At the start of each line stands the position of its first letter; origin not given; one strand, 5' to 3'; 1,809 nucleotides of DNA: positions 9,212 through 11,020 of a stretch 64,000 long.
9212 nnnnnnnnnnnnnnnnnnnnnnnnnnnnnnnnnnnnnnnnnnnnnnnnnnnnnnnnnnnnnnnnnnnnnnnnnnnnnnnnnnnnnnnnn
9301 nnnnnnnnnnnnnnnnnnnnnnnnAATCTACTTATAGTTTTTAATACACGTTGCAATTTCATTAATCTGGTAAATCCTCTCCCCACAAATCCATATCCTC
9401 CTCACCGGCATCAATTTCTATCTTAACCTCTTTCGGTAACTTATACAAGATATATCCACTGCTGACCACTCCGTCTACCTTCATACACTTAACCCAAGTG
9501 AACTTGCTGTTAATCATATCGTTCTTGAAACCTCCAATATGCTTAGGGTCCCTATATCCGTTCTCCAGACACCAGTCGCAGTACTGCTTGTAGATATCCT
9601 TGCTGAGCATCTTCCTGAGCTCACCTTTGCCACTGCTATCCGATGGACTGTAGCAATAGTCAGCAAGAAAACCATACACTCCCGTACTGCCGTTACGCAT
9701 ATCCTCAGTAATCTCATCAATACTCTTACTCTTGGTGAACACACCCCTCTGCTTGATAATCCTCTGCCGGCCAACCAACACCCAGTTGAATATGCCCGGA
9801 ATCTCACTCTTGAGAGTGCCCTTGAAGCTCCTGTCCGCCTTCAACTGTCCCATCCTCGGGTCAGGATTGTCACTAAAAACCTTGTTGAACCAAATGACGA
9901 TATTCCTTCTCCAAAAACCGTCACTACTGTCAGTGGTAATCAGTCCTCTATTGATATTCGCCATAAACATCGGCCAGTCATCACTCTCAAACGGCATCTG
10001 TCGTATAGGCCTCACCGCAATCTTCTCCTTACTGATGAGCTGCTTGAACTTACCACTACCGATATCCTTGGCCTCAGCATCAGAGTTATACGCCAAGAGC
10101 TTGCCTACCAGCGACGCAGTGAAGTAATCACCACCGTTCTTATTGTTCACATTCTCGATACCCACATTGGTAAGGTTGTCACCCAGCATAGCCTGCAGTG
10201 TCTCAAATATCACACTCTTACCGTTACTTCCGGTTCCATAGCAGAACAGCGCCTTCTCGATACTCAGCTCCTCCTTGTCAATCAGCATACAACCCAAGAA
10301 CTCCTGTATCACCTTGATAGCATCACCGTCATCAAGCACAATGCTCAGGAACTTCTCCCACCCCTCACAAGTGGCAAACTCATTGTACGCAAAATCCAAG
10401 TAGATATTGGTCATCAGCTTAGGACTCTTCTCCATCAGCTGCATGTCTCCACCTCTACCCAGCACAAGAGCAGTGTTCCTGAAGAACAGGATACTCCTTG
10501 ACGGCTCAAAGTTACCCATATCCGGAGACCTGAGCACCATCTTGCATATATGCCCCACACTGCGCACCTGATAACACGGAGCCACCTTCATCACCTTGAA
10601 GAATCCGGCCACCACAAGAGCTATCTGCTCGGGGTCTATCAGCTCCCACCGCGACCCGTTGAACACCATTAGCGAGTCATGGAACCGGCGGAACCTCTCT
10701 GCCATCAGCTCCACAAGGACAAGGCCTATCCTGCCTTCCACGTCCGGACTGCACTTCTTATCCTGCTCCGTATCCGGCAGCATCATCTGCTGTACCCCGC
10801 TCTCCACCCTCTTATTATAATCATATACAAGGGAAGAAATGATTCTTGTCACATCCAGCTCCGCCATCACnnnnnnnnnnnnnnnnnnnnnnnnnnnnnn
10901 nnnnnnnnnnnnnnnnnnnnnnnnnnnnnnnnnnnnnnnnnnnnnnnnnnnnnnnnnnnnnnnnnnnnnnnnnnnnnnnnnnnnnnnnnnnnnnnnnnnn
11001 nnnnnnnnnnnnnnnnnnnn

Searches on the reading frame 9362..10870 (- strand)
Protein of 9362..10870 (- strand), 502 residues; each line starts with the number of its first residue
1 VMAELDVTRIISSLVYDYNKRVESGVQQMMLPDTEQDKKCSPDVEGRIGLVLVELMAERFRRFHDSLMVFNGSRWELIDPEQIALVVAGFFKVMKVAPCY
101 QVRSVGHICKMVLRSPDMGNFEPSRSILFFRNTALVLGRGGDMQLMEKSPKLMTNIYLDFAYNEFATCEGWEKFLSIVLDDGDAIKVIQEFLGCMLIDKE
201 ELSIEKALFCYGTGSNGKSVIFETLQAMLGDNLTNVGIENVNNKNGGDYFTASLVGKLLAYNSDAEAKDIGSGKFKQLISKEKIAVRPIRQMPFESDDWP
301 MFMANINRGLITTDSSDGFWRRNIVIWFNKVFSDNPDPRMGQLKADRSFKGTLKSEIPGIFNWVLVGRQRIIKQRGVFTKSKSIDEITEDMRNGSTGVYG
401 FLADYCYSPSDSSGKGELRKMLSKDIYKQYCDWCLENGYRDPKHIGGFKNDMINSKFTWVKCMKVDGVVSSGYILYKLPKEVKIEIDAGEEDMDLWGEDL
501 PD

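Call 8: search_protein_families(library=pfam, proteins=[window:9362-10870:-], max_evalue=0.01)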
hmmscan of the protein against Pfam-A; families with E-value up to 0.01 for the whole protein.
window:9362-10870:- (502 aa): 1 family
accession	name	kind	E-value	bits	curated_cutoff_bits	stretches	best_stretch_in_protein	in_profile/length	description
PF19263.5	DUF5906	-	1e-12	49.2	27.6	1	211-322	2-114/114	Family of unknown function (DUF5906)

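Call 9: search_protein_families(library=phrogs, proteins=[window:9362-10870:-], max_evalue=0.01)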
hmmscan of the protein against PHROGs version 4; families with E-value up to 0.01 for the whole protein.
window:9362-10870:- (502 aa): 11 families
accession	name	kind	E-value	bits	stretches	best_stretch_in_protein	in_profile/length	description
phrog_864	-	DNA, RNA and nucleotide metabolism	5.4e-51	175.1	1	116-478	277-625/1064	DNA primase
phrog_1829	-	DNA, RNA and nucleotide metabolism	1.4e-41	143.5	1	66-441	349-722/772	DNA primase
phrog_6088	-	DNA, RNA and nucleotide metabolism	1.3e-39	137.2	1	122-443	427-733/772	DNA primase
phrog_1156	-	DNA, RNA and nucleotide metabolism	1.1e-36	127.7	1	132-444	488-792/855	DNA primase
phrog_7601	-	unknown function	1.2e-27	98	1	186-444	3-243/289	-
phrog_2478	-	DNA, RNA and nucleotide metabolism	1.1e-25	90.9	1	144-441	522-807/854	DNA polymerase/primase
phrog_1883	-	DNA, RNA and nucleotide metabolism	6.2e-19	68.8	1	169-438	456-713/756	DNA helicase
phrog_16950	-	DNA, RNA and nucleotide metabolism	1.4e-09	37.4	1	162-439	513-794/843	DNA primase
phrog_4210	-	DNA, RNA and nucleotide metabolism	4.7e-06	25.6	1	166-326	139-298/1304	DNA polymerase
phrog_16213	-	DNA, RNA and nucleotide metabolism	0.00014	21.3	1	144-383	329-563/732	DNA primase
phrog_2249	-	DNA, RNA and nucleotide metabolism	0.00054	19.7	0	207-340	528-656/802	DNA primase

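Call 26: find_related_loci(query=window:9362-10870:-, collection=viral_contigs, flank=5000)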
Query window:9362-10870:- (502 aa) in viral_contigs; peptide patterns used: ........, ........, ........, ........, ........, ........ (x = any residue, [..] = any of these).
2 stretches matched a pattern, but none encodes a relative of the query by tblastn (E <= 1e-3).

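Call 30: find_related_loci(query=A1, collection=viral_contigs, flank=5000)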
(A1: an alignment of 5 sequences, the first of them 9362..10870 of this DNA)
Query A1 (502 aa) in viral_contigs; peptide patterns used: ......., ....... (x = any residue, [..] = any of these).
136 stretches matched a pattern, but none encodes a relative of the query by tblastn (E <= 1e-3).

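Call 32: find_related_loci(query=A1, collection=metagenome_contigs, flank=4000)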
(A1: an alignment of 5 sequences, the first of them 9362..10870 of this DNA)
Query A1 (502 aa) in metagenome_contigs; peptide patterns used: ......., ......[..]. (x = any residue, [..] = any of these).
142 stretches matched a pattern; 2 encode a relative of the query (tblastn E <= 1e-3); 2 distinct loci.
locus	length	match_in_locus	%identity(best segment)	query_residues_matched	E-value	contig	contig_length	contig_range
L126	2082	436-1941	100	1-502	0e+0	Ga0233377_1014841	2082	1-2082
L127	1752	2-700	63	268-501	4e-100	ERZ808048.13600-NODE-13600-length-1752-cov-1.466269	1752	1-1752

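Call 48: search_dna_similar(query=window:9362-10870:-, collection=phages, mode=protein, max_rows=15)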
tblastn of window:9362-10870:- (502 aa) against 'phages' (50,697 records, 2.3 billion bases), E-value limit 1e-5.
Records with a match: 766; places in all: 768; records where one place covers at least 80% of the query: 21.
Best place of each record, by identity: <60% 766.
By first word of the organism name: Mycobacterium 210; Streptococcus 123; Microbacterium 108; Arthrobacter 74; Streptomyces 29; Lactobacillus 17; Curtobacterium 17; Listeria 15; Bacteriophage 14; Corynebacterium 13; and 51 more.
By host as written in the record: Mycobacterium smegmatis mc2 155 149; Microbacterium foliorum NRRL B-24224 57; Arthrobacter globiformis B-2979 45; - 44; Microbacterium foliorum NRRL B-24224 SEA 34; Mycobacterium smegmatis mc#155 34; Corynebacterium vitaeruminis NCIB 9291 13; Curtobacterium flaccumfaciens NRRL B-729 SEA 11; and 231 more.
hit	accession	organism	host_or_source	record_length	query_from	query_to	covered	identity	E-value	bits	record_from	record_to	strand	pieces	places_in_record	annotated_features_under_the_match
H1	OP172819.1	Parabacteroides phage PF672P1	Parabacteroides faecis DA672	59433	60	485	85%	34.3%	8e-73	256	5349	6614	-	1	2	Alpha: putative P4-specific DNA primase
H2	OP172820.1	Parabacteroides phage PF672P2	Parabacteroides faecis DA672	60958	60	485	85%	33.8%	1e-72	256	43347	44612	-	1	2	Alpha: putative P4-specific DNA primase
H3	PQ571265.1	Bacteroides phage BI-TP1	Bacteroides intestinalis BG4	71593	36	441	81%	27.4%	6e-34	142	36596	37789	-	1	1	DNA primase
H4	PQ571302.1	Phocaeicola phage PV4-TP1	Phocaeicola vulgatus BM8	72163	36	441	81%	27.4%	6e-34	142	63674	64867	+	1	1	DNA primase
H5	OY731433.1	Bacteroides phage LoVEphage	-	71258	36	441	81%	27.4%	7e-34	142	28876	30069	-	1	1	DNA primase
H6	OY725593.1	Bacteroides phage LoVEphage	-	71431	36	441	81%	27.4%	7e-34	142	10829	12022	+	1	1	DNA primase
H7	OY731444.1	Bacteroides phage LoVEphage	-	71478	36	441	81%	27.4%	7e-34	142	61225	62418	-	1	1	DNA primase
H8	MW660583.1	Bacteroides phage LoVEphage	Bacteroides sp.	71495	36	441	81%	27.4%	7e-34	142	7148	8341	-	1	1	dsDNA helicase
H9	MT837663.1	Bacteriophage sp.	human fecal samples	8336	36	441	75%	29.1%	9e-29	152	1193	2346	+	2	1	record has no annotation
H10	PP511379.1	Dulem virus 40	Eulemur fulvus collaris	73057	121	437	63%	34.2%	3e-39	158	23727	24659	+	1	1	viral dsDNA helicase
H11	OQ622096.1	Vibrio phage 13VV501A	Vibrio vulnificus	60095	60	482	84%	23.2%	9e-16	87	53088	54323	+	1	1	putative P4 family primase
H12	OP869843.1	Lacticaseibacillus phage R9.2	Lacticaseibacillus casei LMG 23550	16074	59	463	81%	23.9%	1e-13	80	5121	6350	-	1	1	hypothetical protein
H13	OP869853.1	Lacticaseibacillus phage R26.14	Lacticaseibacillus rhamnosus LMG 23551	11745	59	463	81%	23.9%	1e-13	80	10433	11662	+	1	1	hypothetical protein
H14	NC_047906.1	Streptomyces phage Rowa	Streptomyces azureus NRRL B-2655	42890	69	438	74%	26.0%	1e-13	80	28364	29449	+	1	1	DNA primase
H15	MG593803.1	Streptomyces phage Rowa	Streptomyces azureus NRRL B-2655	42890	69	438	74%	26.0%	1e-13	80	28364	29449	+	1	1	DNA primase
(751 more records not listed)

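Call 50: get_annotated_region(hit=H1, flank=5000)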
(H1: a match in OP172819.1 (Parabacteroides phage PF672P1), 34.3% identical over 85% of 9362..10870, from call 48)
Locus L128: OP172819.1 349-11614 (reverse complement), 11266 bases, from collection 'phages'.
description: Parabacteroides phage PF672P1, partial genome.
organism: Parabacteroides phage PF672P1 (NCBI taxid 2968684)
taxonomy: Viruses; Duplodnaviria; Heunggongvirae; Uroviricota; Caudoviricetes
host: Parabacteroides faecis DA672; source: municipal sewage; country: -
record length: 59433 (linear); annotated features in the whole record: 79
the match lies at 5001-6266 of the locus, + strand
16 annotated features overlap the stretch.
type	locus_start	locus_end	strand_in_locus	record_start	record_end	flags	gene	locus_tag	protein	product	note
CDS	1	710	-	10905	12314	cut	-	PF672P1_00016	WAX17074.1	hypothetical protein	-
CDS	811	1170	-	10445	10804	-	-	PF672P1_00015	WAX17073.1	hypothetical protein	-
CDS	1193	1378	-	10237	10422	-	-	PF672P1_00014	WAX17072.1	hypothetical protein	-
CDS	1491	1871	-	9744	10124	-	-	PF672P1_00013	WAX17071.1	hypothetical protein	-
CDS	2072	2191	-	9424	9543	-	-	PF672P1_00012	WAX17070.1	hypothetical protein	-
CDS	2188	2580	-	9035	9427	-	-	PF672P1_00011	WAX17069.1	hypothetical protein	-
CDS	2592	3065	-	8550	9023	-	-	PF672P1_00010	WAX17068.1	hypothetical protein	-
CDS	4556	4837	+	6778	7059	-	-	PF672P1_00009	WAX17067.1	hypothetical protein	-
CDS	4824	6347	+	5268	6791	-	Alpha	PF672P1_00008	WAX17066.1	putative P4-specific DNA primase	-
CDS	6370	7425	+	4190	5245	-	-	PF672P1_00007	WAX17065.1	hypothetical protein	-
CDS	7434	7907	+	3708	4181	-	-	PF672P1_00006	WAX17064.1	hypothetical protein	-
CDS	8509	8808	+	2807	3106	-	-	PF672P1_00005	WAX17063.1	hypothetical protein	-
CDS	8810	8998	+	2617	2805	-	-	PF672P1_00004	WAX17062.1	hypothetical protein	-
CDS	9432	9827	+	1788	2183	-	-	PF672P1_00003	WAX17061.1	hypothetical protein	-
CDS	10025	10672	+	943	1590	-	-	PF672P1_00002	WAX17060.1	hypothetical protein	-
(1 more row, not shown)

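Call 69: search_solved_structures(query=A1, max_evalue=1, show_alignments=2)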
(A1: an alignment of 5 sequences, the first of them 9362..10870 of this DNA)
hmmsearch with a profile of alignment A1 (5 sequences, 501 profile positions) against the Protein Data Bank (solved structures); distinct sequences matched with E-value up to 1: 0.

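Call 71: find_homologous_proteins(query=window:9362-10870:-, max_evalue=1e-10)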
Query window:9362-10870:- (502 aa): 382 proteins with E <= 1e-10 among 6565 candidates; the best 120 are listed.
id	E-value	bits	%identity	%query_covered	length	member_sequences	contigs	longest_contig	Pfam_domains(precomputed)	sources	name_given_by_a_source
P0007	0.0e+0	1146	100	99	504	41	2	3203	PF19263.6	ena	-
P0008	0.0e+0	1025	89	99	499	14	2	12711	PF19263.6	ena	-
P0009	0.0e+0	1024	87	100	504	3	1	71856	PF19263.6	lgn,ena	-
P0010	0.0e+0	1024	87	100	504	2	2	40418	PF19263.6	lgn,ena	-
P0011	6.4e-236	802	70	99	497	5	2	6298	PF19263.6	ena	-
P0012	1.5e-233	794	69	100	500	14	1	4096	PF19263.6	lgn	-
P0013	2.0e-194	665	59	98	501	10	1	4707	PF19263.6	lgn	-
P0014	6.3e-188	644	58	97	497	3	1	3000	PF19263.6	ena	-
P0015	1.8e-183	629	57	99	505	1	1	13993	PF19263.6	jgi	jgi:P4 family phage/plasmid primase-like protien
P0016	1.9e-180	619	59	94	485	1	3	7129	PF19263.6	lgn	-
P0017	1.1e-177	610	56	99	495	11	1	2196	PF19263.6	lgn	-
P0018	8.9e-169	580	55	94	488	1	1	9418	PF19263.6,PF08706.17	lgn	-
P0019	6.8e-166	571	54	99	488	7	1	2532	PF19263.6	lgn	-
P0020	1.1e-165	570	55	94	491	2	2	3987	PF19263.6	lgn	-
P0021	5.4e-153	528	50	99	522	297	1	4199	PF19263.6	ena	-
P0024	4.5e-145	502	50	94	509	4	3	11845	PF19263.6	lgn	-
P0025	3.2e-140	486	48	95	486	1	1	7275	PF19263.6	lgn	-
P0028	1.6e-84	302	38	88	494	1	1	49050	PF19263.6,PF08706.17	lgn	-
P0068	7.1e-35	139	30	78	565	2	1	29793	PF19263.6,PF08706.17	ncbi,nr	ncbi:MAG: phage/plasmid primase, P4 family [Bacteroidota bacterium]|nr:phage/plasmid primase, P4 fam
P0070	8.2e-35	138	31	60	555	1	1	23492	PF19263.6,PF05272.18,PF08706.17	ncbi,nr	ncbi:MAG: phage/plasmid primase, P4 family [Paludibacter sp.]|nr:phage/plasmid primase, P4 family [P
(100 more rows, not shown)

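Call 74: find_encoding_contigs(protein=P0015, flank=5000, max_places=2)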
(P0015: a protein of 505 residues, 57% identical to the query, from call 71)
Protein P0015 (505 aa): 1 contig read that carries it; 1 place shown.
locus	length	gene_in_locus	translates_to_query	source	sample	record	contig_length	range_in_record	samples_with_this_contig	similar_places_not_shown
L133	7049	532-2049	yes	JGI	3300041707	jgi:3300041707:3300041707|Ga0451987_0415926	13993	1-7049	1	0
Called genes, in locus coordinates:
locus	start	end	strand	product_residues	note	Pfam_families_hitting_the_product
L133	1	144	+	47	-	?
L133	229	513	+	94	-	-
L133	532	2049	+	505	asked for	PF19263:DUF5906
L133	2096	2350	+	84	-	PF00085:Thioredoxin, PF00462:Glutaredoxin (weak), PF13098:Thioredoxin_2, PF13192:Thioredoxin_3 (weak)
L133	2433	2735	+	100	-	PF03819:MazG (weak)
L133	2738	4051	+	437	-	PF13392:HNH_3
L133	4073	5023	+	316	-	PF19898:DUF6371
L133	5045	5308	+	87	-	-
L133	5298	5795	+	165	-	-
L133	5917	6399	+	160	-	-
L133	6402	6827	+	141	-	PF00436:SSB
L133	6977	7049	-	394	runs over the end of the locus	PF00271:Helicase_C, PF10571:UPF0547 (weak)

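Call 75: find_encoding_contigs(protein=P0024, flank=5000, max_places=2)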
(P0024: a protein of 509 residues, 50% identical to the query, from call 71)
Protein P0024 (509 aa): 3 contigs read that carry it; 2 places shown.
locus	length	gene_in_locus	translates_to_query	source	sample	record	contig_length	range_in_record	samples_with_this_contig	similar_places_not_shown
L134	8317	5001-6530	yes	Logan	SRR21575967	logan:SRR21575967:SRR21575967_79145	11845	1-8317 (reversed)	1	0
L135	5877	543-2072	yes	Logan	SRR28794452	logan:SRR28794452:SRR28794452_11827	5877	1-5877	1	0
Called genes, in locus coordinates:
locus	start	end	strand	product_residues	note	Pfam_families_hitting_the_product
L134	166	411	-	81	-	-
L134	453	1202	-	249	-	PF00142:Fer4_NifH, PF01656:CbiA, PF02374:ArsA_ATPase (weak), PF06564:CBP_BcsQ, PF09140:MipZ, PF10609:ParA, PF13614:AAA_31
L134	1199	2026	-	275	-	PF00239:Resolvase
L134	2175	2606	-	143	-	-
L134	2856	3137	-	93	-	-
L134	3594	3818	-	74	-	-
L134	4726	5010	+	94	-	-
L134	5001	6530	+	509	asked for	PF19263:DUF5906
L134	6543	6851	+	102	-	-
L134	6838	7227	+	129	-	-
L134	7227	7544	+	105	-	-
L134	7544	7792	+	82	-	PF00692:dUTPase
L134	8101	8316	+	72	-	?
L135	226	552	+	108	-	PF00376:MerR (faint)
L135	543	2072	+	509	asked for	PF19263:DUF5906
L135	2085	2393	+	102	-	-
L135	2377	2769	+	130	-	-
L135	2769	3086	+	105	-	-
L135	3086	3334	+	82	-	PF00692:dUTPase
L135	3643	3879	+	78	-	-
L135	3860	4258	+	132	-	-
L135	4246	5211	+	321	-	PF19898:DUF6371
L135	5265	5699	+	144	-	-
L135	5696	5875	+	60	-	?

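Call 76: find_encoding_contigs(protein=P0018, flank=5000, max_places=2)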
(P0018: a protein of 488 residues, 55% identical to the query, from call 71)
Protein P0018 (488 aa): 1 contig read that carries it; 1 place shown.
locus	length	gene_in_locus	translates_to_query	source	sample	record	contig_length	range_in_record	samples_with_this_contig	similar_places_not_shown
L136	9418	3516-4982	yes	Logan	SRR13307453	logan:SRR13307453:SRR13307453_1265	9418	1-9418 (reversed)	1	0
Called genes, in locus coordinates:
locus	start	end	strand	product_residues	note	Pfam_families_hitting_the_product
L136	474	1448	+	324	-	PF01507:PAPS_reduct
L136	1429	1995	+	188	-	-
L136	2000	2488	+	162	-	PF05869:Dam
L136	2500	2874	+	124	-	PF26890:Phage_HP1_YO09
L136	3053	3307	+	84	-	-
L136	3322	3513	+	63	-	-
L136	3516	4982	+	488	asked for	PF08706:D5_N (faint), PF19263:DUF5906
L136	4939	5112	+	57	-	-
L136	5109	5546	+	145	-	-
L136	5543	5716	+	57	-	-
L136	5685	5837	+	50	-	-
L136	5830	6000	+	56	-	-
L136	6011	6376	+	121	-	-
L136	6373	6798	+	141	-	-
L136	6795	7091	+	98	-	-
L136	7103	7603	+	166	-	PF00692:dUTPase (weak)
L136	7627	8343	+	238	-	PF25185:Tad3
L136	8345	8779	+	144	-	PF18925:DUF5675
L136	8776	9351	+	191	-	PF02511:Thy1 (faint)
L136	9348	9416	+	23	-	?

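Call 82: predict_structure(alignment_id=A4)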
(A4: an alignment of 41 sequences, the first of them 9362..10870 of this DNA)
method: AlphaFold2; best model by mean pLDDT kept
length: 502 residues; sequences in the alignment: 41
mean_pLDDT: 86.3   pTM: 0.79
mean pLDDT of the five models: 86.3, 86.1, 85.9, 85.8, 85.4
residues with pLDDT >= 90: 269; 70-90: 188; 50-70: 25; < 50: 20
segments of 3 or more residues with pLDDT < 50: 482-493, 495-498
pLDDT, mean of each block of 10 residues (from residue 1): 74 93 91 93 95 93 90 89 93 95 93 91 94 93 92 94 96 92 96 94 92 86 95 83 68 90 77 80 85 87 88 75 90 78 77 92 97 95 90 76 88 85 94 82 84 86 89 89 40 46 50
secondary structure, 60 per line:
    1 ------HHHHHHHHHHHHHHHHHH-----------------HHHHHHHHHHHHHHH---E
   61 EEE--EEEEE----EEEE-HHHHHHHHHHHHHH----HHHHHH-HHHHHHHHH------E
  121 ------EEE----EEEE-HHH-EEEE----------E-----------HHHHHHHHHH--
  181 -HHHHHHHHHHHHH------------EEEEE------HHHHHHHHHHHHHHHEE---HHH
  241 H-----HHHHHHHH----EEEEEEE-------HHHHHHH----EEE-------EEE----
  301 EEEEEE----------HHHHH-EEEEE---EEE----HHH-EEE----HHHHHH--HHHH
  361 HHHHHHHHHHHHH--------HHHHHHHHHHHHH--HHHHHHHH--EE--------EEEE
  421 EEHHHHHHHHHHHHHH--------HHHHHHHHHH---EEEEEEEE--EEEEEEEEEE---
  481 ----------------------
elements in order: H7-24 H42-56 E60-63 E66-70 E75-78 H80-93 H98-103 H105-113 E127-129 E134-137 E143-146 H169-178 H182-194 E207-211 H218-232 H238-241 H247-254 E259-265 H273-279 E284-286 E294-296 E301-306 H317-321 E323-327 E331-333 E342-344 H349-354 H357-373 H382-394 H397-404 E417-422 H423-436 H445-454 E458-465 E468-477

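Call 85: fold_search(model_id=the predicted structure, library=pdb)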
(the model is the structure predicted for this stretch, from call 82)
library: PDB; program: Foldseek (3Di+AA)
matches with E <= 10: 515; with E <= 0.001: 187
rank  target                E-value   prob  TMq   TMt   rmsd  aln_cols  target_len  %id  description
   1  7ola_C                5.6e-18  1.00  0.63  0.72   6.0       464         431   15  Structure of Primase-Helicase in SaPI5 (released 2022-07-13)
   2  8iqi_C                1.3e-16  1.00  0.61  0.35  11.5       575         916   15  Structure of Full-Length AsfvPrimPol in Complex-Form (released 2023-07-26)
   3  8ww6_E                1.5e-16  1.00  0.62  0.51  10.0       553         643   15  Structure of ATP-rs-Form AsfvPrimPol Hexamer (released 2025-04-30)
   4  8wvz_A                1.5e-16  1.00  0.61  0.49  10.7       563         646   15  Structure of ADP-Form AsfvPrimPol Hexamer (released 2024-10-30)
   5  8wwa_B                2.1e-16  1.00  0.59  0.51  11.0       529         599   15  Structure of AMPPNP-Form AsfvPrimPol Hexamer (released 2025-04-30)
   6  7ola_B                5.6e-16  1.00  0.59  0.65   6.4       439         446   14  Structure of Primase-Helicase in SaPI5 (released 2022-07-13)
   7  8iqi_A                7.3e-16  1.00  0.57  0.34   9.3       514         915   15  Structure of Full-Length AsfvPrimPol in Complex-Form (released 2023-07-26)
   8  7ola_A                7.7e-16  1.00  0.63  0.70   5.7       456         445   15  Structure of Primase-Helicase in SaPI5 (released 2022-07-13)
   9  7om0_A                7.7e-16  1.00  0.61  0.68   6.4       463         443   16  Structure of Primase-Helicase in SaPI5 (released 2022-07-13)
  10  8iqi_F                7.7e-16  1.00  0.58  0.35  10.0       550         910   15  Structure of Full-Length AsfvPrimPol in Complex-Form (released 2023-07-26)
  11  8ww7_E                9.7e-16  1.00  0.62  0.37  10.2       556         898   14  Structure of AMPPNP-Form AsfvPrimPol Dodecamer (released 2025-04-30)
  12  8ww9_A                1.3e-15  1.00  0.60  0.36  10.7       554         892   15  Structure of ADP-Form AsfvPrimPol Dodecamer (released 2025-04-30)
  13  8wvz_D                1.4e-15  1.00  0.62  0.50  10.1       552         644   14  Structure of ADP-Form AsfvPrimPol Hexamer (released 2024-10-30)
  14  8wwa_C                1.4e-15  1.00  0.58  0.36  11.5       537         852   14  Structure of AMPPNP-Form AsfvPrimPol Hexamer (released 2025-04-30)
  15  8iqi_B                1.8e-15  1.00  0.61  0.35   9.9       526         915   15  Structure of Full-Length AsfvPrimPol in Complex-Form (released 2023-07-26)
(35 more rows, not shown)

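Call 104: search_protein_families(library=pfam, proteins=[L133:229-513:+, L136:3322-3513:+, L135:226-552:+, L128:4556-4837:+], max_evalue=1)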
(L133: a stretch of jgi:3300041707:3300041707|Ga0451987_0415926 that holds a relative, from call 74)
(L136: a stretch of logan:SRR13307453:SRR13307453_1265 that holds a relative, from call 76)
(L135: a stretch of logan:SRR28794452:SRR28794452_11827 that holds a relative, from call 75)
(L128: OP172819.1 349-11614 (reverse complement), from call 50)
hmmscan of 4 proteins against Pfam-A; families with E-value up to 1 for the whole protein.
L133:229-513:+ (94 aa): 6 families
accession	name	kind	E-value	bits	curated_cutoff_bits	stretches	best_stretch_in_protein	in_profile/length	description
PF00376.29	MerR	-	8e-05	22.8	28.2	1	39-68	5-35/38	MerR family regulatory protein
PF13411.12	MerR_1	-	0.00027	21.4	21.6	1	34-68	1-35/69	MerR HTH family regulatory protein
PF15943.11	YdaS_toxin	-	0.0036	17.5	30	1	39-55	14-30/65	Bacterial toxin YdaS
PF12728.13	HTH_17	-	0.029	15.1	27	1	39-59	7-27/51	Helix-turn-helix domain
PF17267.7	DUF5333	-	0.12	13.1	27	1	33-93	40-98/110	Family of unknown function (DUF5333)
PF01527.26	HTH_Tnp_1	-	0.15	12.8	24.1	1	35-56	25-46/75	Transposase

L136:3322-3513:+ (63 aa): 7 families
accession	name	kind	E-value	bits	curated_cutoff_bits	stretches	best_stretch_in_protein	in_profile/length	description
PF00376.29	MerR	-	6.9e-05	23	28.2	1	18-50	2-35/38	MerR family regulatory protein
PF13411.12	MerR_1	-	0.00014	22.4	21.6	1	16-50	1-35/69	MerR HTH family regulatory protein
PF12728.13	HTH_17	-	0.011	16.4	27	1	15-52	1-36/51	Helix-turn-helix domain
PF15943.11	YdaS_toxin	-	0.045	14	30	1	21-37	14-30/65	Bacterial toxin YdaS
PF01527.26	HTH_Tnp_1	-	0.11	13.2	24.1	1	17-48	25-55/75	Transposase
PF13384.12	HTH_23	-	0.12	12.7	24.6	1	18-37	20-39/50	Homeodomain-like domain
PF08279.18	HTH_11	-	0.22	11.9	25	1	21-35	21-35/55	HTH domain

L135:226-552:+ (108 aa): 8 families
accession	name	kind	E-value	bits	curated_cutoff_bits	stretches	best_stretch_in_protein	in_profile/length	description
PF00376.29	MerR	-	4.7e-06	26.8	28.2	1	6-29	2-25/38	MerR family regulatory protein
PF13518.12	HTH_28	-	4e-05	24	25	1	2-36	11-44/52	Helix-turn-helix domain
PF12728.13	HTH_17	-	0.00081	20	27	1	4-29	2-27/51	Helix-turn-helix domain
PF13411.12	MerR_1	-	0.0012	19.4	21.6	1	4-30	1-27/69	MerR HTH family regulatory protein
PF13384.12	HTH_23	-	0.0047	17.1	24.6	1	4-36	18-49/50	Homeodomain-like domain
PF01527.26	HTH_Tnp_1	-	0.054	14.2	24.1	1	5-28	25-48/75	Transposase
PF01381.28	HTH_3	-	0.17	12.4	23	1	7-27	13-33/55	Helix-turn-helix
PF07037.17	YfeC-like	-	0.26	12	22.9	0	4-26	1-23/122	Transcription regulator YfeC-like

L128:4556-4837:+ (93 aa): 1 family
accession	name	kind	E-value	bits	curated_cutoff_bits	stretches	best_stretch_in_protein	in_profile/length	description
PF06806.18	DUF1233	-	0.094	12.8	22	1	41-72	5-35/70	Putative excisionase (DUF1233)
